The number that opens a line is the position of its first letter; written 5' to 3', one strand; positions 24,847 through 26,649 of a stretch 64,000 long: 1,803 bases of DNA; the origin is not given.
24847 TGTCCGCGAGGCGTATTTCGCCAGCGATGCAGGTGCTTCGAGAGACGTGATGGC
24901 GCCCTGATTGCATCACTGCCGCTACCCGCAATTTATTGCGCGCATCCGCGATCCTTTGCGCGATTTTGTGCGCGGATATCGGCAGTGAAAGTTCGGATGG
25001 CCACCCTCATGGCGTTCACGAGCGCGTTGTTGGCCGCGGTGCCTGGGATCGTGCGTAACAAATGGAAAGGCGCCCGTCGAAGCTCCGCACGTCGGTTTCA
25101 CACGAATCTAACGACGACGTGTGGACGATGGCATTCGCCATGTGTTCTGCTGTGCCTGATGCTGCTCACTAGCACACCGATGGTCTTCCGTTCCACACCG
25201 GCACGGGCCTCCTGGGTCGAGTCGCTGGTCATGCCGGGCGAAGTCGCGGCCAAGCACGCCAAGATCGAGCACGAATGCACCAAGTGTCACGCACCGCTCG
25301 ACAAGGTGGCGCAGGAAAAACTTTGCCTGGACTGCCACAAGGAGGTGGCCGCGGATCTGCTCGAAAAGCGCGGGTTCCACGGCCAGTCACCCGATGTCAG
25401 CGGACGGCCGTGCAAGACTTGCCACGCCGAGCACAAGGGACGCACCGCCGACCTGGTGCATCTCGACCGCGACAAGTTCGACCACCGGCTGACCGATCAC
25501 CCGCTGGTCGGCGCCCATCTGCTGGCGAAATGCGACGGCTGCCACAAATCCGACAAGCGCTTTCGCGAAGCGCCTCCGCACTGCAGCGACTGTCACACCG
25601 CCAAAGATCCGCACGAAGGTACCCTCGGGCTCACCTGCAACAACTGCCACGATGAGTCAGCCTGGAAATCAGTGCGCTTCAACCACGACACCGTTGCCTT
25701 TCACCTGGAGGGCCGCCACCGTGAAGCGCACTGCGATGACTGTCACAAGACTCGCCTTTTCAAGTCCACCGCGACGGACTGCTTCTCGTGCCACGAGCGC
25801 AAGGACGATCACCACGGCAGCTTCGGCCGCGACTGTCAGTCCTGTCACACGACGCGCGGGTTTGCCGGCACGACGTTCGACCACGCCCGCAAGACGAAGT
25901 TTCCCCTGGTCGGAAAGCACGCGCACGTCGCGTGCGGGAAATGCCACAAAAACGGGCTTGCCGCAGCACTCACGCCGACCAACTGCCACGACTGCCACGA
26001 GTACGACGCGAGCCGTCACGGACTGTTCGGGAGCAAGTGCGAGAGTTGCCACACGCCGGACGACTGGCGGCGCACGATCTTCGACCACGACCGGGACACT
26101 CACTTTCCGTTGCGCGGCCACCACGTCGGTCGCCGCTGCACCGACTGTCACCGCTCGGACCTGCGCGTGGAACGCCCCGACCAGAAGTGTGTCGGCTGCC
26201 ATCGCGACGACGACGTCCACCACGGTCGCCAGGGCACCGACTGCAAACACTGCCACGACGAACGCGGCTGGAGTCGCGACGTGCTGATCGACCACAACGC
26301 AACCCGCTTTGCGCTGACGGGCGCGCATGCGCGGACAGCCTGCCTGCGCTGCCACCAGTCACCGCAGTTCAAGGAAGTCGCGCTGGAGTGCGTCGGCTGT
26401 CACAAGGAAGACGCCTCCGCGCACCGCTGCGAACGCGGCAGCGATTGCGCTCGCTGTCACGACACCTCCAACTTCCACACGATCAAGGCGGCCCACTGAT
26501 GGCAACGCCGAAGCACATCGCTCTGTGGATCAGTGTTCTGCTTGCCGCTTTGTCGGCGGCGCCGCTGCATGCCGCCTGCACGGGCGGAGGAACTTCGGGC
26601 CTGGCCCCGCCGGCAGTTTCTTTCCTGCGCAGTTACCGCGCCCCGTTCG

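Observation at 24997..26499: Hexameric c7-type polymer cytochrome with 18 CxxCH motifs in six regular modules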

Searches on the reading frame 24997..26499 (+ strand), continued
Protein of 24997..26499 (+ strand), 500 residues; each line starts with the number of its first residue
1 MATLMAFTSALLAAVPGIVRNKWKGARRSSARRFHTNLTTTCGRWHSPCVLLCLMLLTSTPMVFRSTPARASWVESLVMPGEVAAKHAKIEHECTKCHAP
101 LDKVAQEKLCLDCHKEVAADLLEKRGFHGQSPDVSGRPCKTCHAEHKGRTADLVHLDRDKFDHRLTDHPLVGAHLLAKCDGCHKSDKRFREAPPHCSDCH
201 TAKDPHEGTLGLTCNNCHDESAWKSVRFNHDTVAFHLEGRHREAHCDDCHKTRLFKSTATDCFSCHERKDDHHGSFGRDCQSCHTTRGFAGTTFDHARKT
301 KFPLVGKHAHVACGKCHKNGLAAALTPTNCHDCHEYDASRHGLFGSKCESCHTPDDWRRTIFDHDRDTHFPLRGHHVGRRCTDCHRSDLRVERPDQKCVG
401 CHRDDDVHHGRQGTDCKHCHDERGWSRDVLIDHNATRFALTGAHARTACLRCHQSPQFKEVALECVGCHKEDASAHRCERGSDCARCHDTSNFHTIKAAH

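Call 34: find_encoding_contigs(protein=P0097, flank=8000, max_places=1)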
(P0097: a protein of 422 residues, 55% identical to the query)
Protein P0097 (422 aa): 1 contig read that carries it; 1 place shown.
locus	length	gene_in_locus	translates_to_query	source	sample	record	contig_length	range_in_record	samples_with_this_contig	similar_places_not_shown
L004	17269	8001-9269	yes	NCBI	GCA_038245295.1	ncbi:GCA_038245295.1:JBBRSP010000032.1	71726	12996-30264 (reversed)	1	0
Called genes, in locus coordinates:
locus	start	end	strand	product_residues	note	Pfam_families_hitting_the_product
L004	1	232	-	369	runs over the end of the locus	PF01408:GFO_IDH_MocA, PF02894:GFO_IDH_MocA_C, PF22725:GFO_IDH_MocA_C3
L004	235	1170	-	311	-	PF09995:MPAB_Lcp_cat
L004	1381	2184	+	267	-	PF00459:Inositol_P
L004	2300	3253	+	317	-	PF02423:OCD_Mu_crystall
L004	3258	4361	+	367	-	PF07883:Cupin_2 (faint), PF02311:AraC_binding (weak)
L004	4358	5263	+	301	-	PF00701:DHDPS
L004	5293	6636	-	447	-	PF12838:Fer4_7 (faint), PF00037:Fer4 (faint), PF12797:Fer4_2 (weak), PF13237:Fer4_10, PF14697:Fer4_21, PF13187:Fer4_9 (weak), PF07992:Pyr_redox_2, PF13738:Pyr_redox_3, +7 more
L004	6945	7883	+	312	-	-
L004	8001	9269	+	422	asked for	PF02085:Cytochrom_CIII (faint), PF09699:Paired_CXXCH_1 (faint), PF14522:Cytochrome_C7 (faint), PF14537:Cytochrom_c3_2 (faint)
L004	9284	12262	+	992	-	PF01436:NHL (faint), PF17170:DUF5128 (faint), PF00526:Dicty_CTDC (weak), PF11999:Ice_binding (weak)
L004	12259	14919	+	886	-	PF09699:Paired_CXXCH_1 (faint), PF14522:Cytochrome_C7 (faint), PF14537:Cytochrom_c3_2 (faint)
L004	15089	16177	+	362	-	PF25021:TEN_NHL (faint), PF01731:Arylesterase (faint), PF08450:SGL (weak), PF01436:NHL (faint), PF03022:MRJP (faint), PF06739:SBBP (faint), PF17170:DUF5128 (weak)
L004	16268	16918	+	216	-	PF14537:Cytochrom_c3_2 (faint), PF14522:Cytochrome_C7 (faint), PF09699:Paired_CXXCH_1 (weak)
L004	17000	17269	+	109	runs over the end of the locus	PF14522:Cytochrome_C7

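Call 38: search_protein_families(library=pfam, proteins=[L002:6928-7980:+, L003:7003-7914:+, L004:6945-7883:+, L002:5261-6568:-], max_evalue=1)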
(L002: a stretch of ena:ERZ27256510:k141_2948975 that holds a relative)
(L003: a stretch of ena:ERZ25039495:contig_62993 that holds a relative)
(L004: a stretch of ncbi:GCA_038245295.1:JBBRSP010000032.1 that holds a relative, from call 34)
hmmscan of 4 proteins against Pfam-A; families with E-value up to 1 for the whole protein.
L002:6928-7980:+ (350 aa): 0 families

L003:7003-7914:+ (303 aa): 1 family
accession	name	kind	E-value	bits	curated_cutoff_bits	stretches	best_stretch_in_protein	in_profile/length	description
PF14358.11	DUF4405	-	0.23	12.4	26.7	0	93-118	40-65/66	Domain of unknown function (DUF4405)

L004:6945-7883:+ (312 aa): 1 family
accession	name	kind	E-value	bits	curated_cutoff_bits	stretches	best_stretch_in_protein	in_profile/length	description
PF02885.22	Glycos_trans_3N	-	0.0092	16.2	26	1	252-280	10-38/63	Glycosyl transferase family, helical bundle domain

L002:5261-6568:- (435 aa): 35 families (the best 25 are shown)
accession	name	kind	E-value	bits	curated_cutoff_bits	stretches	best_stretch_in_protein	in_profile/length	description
PF13738.12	Pyr_redox_3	-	2.9e-39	135.6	30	1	174-429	1-282/305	Pyridine nucleotide-disulphide oxidoreductase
PF07992.20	Pyr_redox_2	-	1.3e-24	87.6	26.1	2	172-429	2-253/291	Pyridine nucleotide-disulphide oxidoreductase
PF13237.11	Fer4_10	-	5.1e-12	46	25.5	1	52-102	1-53/53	4Fe-4S dicluster domain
PF12797.12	Fer4_2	-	2.9e-10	39.9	24.5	2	52-72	2-22/22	4Fe-4S binding domain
PF00037.32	Fer4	-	1.9e-09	37.4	21.1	2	53-73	1-21/24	4Fe-4S binding domain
PF03486.20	HI0933_like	-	8.1e-09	35.7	50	2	172-206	2-36/244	HI0933-like protein Rossmann domain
PF12837.12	Fer4_6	-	9.2e-09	35.3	25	1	52-73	1-22/24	4Fe-4S binding domain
PF00070.33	Pyr_redox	-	2.3e-07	31.7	22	1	322-390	1-69/82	Pyridine nucleotide-disulphide oxidoreductase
PF00890.30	FAD_binding_2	-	2.8e-07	30.5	20.4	2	172-210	1-39/414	FAD binding domain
PF14697.11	Fer4_21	-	3.6e-07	30.7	35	1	54-108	2-59/59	4Fe-4S dicluster domain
PF12838.12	Fer4_7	-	1.2e-06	29.3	27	3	60-105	2-52/52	4Fe-4S dicluster domain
PF01946.23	Thi4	-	5.4e-06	26.3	26.2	2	171-205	18-54/235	Thi4 family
PF13434.12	Lys_Orn_oxgnase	-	1.2e-05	25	21.3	1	254-357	111-226/339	L-lysine 6-monooxygenase/L-ornithine 5-monooxygenase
PF13183.11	Fer4_8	-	2.1e-05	25.4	27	1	57-73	51-67/68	4Fe-4S dicluster domain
PF13484.11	Fer4_16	-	3.6e-05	24.9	30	1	60-78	2-20/66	4Fe-4S double cluster binding domain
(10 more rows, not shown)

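Call 40: find_encoding_contigs(protein=P0002, flank=6000, max_places=1)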
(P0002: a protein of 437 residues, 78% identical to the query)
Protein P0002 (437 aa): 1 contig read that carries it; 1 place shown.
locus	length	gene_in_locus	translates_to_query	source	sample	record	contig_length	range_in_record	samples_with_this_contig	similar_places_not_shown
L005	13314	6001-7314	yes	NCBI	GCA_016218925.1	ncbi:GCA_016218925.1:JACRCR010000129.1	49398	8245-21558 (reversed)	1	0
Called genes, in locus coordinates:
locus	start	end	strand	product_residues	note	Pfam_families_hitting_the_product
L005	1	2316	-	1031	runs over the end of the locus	PF00501:AMP-binding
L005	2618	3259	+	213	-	PF01209:Ubie_methyltran, PF13489:Methyltransf_23, PF13847:Methyltransf_31, PF08241:Methyltransf_11, PF08242:Methyltransf_12, PF13649:Methyltransf_25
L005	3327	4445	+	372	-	PF03599:CdhD, PF12838:Fer4_7 (faint), PF00037:Fer4 (weak)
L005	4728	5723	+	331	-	PF01292:Ni_hydr_CYTB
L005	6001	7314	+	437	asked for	PF02085:Cytochrom_CIII (faint), PF14522:Cytochrome_C7 (faint), PF14537:Cytochrom_c3_2 (weak)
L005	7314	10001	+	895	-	PF01436:NHL (faint), PF08450:SGL (faint), PF17170:DUF5128 (faint), PF00526:Dicty_CTDC (weak), PF11999:Ice_binding (faint)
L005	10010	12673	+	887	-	-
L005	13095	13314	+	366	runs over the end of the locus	PF25021:TEN_NHL (faint), PF01731:Arylesterase (faint), PF03022:MRJP (faint), PF08450:SGL, PF06739:SBBP (faint), PF01436:NHL (weak), PF17170:DUF5128 (weak)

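Call 41: find_encoding_contigs(protein=P0023, flank=6000, max_places=1)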
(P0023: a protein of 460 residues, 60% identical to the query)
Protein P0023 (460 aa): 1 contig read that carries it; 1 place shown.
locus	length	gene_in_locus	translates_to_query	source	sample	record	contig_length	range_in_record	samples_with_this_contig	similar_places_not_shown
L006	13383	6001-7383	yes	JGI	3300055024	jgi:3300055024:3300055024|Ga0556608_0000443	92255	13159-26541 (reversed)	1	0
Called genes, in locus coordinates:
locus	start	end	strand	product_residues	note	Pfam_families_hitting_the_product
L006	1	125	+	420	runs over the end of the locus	PF01011:PQQ (faint), PF13570:Beta-prop_ACSF4, PF13360:PQQ_2, PF13570:Beta-prop_ACSF4, PF25292:Beta-prop_CGLA (weak)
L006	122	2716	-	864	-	-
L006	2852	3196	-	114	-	PF00462:Glutaredoxin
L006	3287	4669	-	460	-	PF00037:Fer4 (weak), PF12797:Fer4_2 (weak), PF12837:Fer4_6 (weak), PF12838:Fer4_7 (weak), PF13237:Fer4_10, PF14697:Fer4_21, PF07992:Pyr_redox_2, PF13738:Pyr_redox_3, +8 more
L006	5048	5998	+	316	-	-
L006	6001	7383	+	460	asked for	PF02085:Cytochrom_CIII (faint), PF14522:Cytochrome_C7 (faint), PF14537:Cytochrom_c3_2 (faint)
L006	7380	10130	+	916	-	PF01436:NHL (faint), PF08450:SGL (faint), PF17170:DUF5128 (faint), PF00526:Dicty_CTDC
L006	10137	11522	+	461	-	PF14537:Cytochrom_c3_2 (faint), PF09699:Paired_CXXCH_1 (faint)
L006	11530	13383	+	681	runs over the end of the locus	PF14522:Cytochrome_C7 (faint), PF09699:Paired_CXXCH_1 (weak)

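Call 44: find_related_loci(query=A1, collection=genome_contigs, flank=5000)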
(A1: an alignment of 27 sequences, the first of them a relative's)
Query A1 (446 aa) in genome_contigs; peptide patterns used: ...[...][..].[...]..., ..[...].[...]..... (x = any residue, [..] = any of these).
182 stretches matched a pattern; 100 encode a relative of the query (tblastn E <= 1e-3); the best 80 are kept; 80 distinct loci.
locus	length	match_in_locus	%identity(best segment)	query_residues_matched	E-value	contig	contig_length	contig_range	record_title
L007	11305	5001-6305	78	12-446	0e+0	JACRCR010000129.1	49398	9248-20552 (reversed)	MAG: Deltaproteobacteria bacterium isolate NC_groundwater_1651_Pr3_B-0.1um_66_31 SR-2_scaffold_141_1241869, whole genome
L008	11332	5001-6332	62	1-444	0e+0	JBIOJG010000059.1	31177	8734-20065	MAG: Candidatus Binatia bacterium isolate GcC5-6 k141_2414314_length_31177_cov_96.7917, whole genome shotgun sequence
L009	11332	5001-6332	61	1-444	1e-177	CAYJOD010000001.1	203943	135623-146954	MAG TPA_asm: uncultured Candidatus Binatia bacterium isolate ERP124720_co1_58 genome assembly, contig: NODE_72_length_20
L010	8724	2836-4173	60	1-445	8e-173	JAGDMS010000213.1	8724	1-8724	MAG: Deltaproteobacteria bacterium isolate CTSoil_040 scaffold_7742, whole genome shotgun sequence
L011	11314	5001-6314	57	2-439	1e-164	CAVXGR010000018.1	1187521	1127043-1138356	MAG: uncultured delta proteobacterium isolate MFD02416.bin.1.411 genome assembly, contig: contig_62993, whole genome sho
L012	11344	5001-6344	55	1-446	6e-162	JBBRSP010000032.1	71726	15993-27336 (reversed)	MAG: Candidatus Binatia bacterium isolate La2_metabat2.097 La2_metabat2.097_K_457634L71726_cov_62.6479, whole genome sho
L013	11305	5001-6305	56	7-446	2e-158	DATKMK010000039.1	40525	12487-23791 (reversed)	MAG TPA_asm: Candidatus Binatia bacterium isolate SMAG_U14709 k141_66588, whole genome shotgun sequence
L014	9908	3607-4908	56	10-446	2e-156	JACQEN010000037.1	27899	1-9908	MAG: Deltaproteobacteria bacterium isolate NC_groundwater_1022_Pr1_S-0.65um_62_10 Montesol18_Sp65_coassembly_scaffold_10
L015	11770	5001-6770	43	2-443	7e-114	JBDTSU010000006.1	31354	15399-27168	MAG: Betaproteobacteria bacterium isolate cluster3_bin.279 NODE_4210_length_31354_cov_6.352024, whole genome shotgun seq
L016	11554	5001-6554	40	2-439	3e-112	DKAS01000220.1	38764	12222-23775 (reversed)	MAG TPA_asm: Proteobacteria bacterium UBA6920 UBA6920_contig_19092, whole genome shotgun sequence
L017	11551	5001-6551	39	1-439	2e-111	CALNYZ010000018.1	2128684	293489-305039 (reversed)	MAG: uncultured Gammaproteobacteria bacterium isolate LOGT_bin.0082 genome assembly, contig: contig_9288, whole genome s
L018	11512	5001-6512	42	2-442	4e-108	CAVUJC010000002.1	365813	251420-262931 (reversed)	MAG: uncultured Alphaproteobacteria bacterium isolate MFD01872.bin.1.37 genome assembly, contig: contig_154208, whole ge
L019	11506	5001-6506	41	3-446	3e-107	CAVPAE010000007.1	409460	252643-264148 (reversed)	MAG: uncultured Gammaproteobacteria bacterium isolate MFD09964.bin.1.155 genome assembly, contig: contig_2355, whole gen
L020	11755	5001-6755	41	1-446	7e-105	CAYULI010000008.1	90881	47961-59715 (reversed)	MAG TPA_asm: uncultured Nitrospira sp. isolate binchicken_co274_492 genome assembly, contig: NODE_624_length_90881_cov_7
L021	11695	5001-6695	43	20-446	2e-103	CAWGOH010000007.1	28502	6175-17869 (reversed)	MAG: uncultured beta proteobacterium isolate MFD09730.bin.2.143 genome assembly, contig: contig_20478, whole genome shot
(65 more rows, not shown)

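Call 68: search_protein_representatives(protein=P0001)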
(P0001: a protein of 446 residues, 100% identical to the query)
Query: 446 residues. Proteins with E-value up to 0.001 (for the whole library): 4550; up to 1e-10: 2685; up to 1e-30: 935. The best 150 are listed.
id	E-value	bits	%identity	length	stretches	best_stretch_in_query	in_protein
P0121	0.0e+00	1254.9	39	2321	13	154-418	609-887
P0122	0.0e+00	1016.3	40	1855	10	135-418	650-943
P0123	7.2e-268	905.5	40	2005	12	11-280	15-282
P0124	3.1e-267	903.4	41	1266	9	116-436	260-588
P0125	2.1e-255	864.4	41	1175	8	135-418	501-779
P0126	1.3e-228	776.1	38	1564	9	147-418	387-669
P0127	1.4e-213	726.4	42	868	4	12-386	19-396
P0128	5.3e-213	724.6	45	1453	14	150-419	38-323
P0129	1.2e-193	660.7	41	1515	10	133-270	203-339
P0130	2.2e-187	640.1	41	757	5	8-359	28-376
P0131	2.7e-179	613.4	41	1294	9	11-280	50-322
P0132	5.8e-173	592.5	39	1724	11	148-416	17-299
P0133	2.9e-166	570.5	43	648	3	15-418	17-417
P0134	1.2e-161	555.2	46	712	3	24-264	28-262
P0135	3.3e-160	550.5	42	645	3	7-372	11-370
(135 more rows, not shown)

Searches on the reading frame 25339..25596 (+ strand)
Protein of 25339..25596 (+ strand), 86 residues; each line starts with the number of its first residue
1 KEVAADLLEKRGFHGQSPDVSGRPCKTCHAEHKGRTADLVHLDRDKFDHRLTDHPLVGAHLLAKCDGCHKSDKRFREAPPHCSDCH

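Call 49: search_protein_families(library=pfam, proteins=[window:25339-25596:+], max_evalue=1)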
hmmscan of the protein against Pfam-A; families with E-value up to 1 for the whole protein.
seq(86 aa): 6 families
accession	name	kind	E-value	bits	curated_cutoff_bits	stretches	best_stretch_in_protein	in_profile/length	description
PF14522.11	Cytochrome_C7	-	7.4e-05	22.9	24.8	1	18-86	9-66/67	Cytochrome c7 and related cytochrome c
PF22113.1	Mtrc-MtrF_II-IV_dom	-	0.0052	16.8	30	1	21-72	80-130/176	Outer membrane cytochrome MtrC/MtrF-like, domains II/IV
PF02085.21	Cytochrom_CIII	-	0.02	15.6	22.9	1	19-86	43-101/101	Class III cytochrome C family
PF12368.13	Rhodanese_C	-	0.073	13.8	26.9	1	47-82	7-43/66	Rhodanase C-terminal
PF09699.15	Paired_CXXCH_1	-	0.073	13.2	20.6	1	20-40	4-24/41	Doubled CXXCH motif (Paired_CXXCH_1)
PF14537.11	Cytochrom_c3_2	-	0.44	11.5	25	0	20-35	55-70/79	Cytochrome c3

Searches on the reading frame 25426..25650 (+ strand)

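Call 49: search_protein_families(library=pfam, proteins=[window:25426-25650:+], max_evalue=1)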
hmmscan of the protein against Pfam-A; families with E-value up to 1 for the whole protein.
seq(75 aa): 4 families
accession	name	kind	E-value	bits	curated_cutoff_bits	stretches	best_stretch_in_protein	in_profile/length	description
PF14522.11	Cytochrome_C7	-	0.011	16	24.8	1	32-58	43-67/67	Cytochrome c7 and related cytochrome c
PF23458.2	DUF7130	-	0.044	14.1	35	1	17-61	37-81/89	Domain of unknown function (DUF7130)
PF12368.13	Rhodanese_C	-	0.054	14.3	26.9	1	18-59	7-49/66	Rhodanase C-terminal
PF12511.13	DUF3716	-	0.57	10.6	22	0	28-75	7-48/59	Protein of unknown function (DUF3716)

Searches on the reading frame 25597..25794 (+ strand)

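Call 49: search_protein_families(library=pfam, proteins=[window:25597-25794:+], max_evalue=1)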
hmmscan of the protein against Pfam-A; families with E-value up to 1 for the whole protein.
seq(66 aa): 6 families
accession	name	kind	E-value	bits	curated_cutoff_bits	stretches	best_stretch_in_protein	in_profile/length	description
PF14522.11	Cytochrome_C7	-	3.1e-05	24.2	24.8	1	6-66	8-66/67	Cytochrome c7 and related cytochrome c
PF03264.19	Cytochrom_NNT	-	0.013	15.7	24.1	1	12-51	126-165/174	NapC/NirT cytochrome c family, N-terminal region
PF14537.11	Cytochrom_c3_2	-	0.041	14.8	25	0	10-24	5-19/79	Cytochrome c3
PF02085.21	Cytochrom_CIII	-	0.13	13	22.9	1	25-66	20-53/101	Class III cytochrome C family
PF12511.13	DUF3716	-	0.44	10.9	22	0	34-54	3-24/59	Protein of unknown function (DUF3716)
PF25206.1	DUF7836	-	0.82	10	26.7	0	6-54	2-41/59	Domain of unknown function (DUF7836)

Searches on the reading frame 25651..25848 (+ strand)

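Call 49: search_protein_families(library=pfam, proteins=[window:25651-25848:+], max_evalue=1)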
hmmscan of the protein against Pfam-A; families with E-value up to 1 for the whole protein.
seq(66 aa): 5 families
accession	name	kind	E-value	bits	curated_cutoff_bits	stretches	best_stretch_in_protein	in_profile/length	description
PF12511.13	DUF3716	-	0.0081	16.5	22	1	16-66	3-48/59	Protein of unknown function (DUF3716)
PF14522.11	Cytochrome_C7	-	0.08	13.2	24.8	1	17-66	7-66/67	Cytochrome c7 and related cytochrome c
PF06677.18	Auto_anti-p27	-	0.18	12.3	24.1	1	26-47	16-39/40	Sjogren's syndrome/scleroderma autoantigen 1 (Autoantigen p27)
PF14537.11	Cytochrom_c3_2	-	0.22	12.4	25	1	24-55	5-40/79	Cytochrome c3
PF02085.21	Cytochrom_CIII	-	0.25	12.1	22.9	0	7-55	20-60/101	Class III cytochrome C family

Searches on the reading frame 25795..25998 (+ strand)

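Call 49: search_protein_families(library=pfam, proteins=[window:25795-25998:+], max_evalue=1)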
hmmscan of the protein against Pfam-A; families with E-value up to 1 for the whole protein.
seq(68 aa): 2 families
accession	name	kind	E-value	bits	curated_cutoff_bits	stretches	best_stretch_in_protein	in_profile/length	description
PF14522.11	Cytochrome_C7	-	1e-05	25.7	24.8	1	4-68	6-66/67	Cytochrome c7 and related cytochrome c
PF14537.11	Cytochrom_c3_2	-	0.071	14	25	0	12-52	27-65/79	Cytochrome c3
